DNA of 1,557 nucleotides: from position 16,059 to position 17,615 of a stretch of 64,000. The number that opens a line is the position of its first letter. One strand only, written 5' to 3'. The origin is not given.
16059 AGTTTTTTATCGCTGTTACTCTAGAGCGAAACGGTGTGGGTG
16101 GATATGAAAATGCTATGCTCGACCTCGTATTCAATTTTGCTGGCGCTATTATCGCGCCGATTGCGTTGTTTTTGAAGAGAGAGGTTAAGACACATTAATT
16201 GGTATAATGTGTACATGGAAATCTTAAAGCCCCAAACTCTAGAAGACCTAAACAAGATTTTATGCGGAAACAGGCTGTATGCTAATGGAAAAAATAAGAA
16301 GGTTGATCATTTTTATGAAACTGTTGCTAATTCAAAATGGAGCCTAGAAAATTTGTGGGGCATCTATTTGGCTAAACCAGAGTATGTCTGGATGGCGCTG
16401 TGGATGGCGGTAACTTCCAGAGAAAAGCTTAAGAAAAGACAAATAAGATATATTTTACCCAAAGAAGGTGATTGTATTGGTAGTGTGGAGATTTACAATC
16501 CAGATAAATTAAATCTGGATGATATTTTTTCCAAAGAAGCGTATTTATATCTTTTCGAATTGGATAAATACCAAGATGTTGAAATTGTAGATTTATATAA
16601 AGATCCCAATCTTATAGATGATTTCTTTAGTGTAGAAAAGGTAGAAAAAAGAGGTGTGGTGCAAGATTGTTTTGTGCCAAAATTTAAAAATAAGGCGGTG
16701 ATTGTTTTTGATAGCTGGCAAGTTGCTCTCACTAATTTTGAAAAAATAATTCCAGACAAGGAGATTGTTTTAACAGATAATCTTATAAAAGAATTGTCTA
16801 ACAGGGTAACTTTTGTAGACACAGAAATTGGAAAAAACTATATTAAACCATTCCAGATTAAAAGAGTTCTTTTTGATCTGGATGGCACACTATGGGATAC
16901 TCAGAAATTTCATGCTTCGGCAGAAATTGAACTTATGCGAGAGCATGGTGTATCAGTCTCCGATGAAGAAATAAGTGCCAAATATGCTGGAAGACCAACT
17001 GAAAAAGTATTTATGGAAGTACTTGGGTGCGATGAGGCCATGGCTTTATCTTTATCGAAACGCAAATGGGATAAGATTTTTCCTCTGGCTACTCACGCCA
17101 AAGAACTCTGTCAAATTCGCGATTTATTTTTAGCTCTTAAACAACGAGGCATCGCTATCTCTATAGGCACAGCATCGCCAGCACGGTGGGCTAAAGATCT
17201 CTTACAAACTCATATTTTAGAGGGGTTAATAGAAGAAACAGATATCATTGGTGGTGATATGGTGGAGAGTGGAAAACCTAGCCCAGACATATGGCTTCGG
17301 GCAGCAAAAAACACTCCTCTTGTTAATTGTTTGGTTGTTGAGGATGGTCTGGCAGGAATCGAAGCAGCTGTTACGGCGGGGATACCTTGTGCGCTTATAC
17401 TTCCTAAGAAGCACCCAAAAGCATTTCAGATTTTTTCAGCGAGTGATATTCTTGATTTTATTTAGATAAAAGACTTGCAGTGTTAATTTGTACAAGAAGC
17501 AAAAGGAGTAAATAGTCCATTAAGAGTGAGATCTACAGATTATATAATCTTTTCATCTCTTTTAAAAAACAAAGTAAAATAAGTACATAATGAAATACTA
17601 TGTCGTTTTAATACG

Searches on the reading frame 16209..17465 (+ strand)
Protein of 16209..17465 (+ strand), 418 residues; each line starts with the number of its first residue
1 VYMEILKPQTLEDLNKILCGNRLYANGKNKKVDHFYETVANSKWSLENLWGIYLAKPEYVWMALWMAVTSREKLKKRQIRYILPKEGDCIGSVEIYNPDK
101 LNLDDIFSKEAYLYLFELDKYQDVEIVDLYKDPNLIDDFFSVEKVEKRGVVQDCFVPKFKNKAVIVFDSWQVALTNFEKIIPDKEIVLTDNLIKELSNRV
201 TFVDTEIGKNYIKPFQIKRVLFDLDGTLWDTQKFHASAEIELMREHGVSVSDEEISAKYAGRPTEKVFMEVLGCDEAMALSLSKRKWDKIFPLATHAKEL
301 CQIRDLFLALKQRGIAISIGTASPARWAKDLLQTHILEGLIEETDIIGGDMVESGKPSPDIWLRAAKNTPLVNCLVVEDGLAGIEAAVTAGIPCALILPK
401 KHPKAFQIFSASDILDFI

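Call 47: search_protein_families(library=pfam, proteins=[window:16209-17465:+], max_evalue=0.001)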
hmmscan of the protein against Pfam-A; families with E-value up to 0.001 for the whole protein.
window:16209-17465:+ (418 aa): 2 families
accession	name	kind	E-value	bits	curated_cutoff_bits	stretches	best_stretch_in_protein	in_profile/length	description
PF13419.12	HAD_2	-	2.3e-20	73.9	23.8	1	220-396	1-177/178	Haloacid dehalogenase-like hydrolase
PF00702.32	Hydrolase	-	1e-15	59.1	26.4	1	217-391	1-191/191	haloacid dehalogenase-like hydrolase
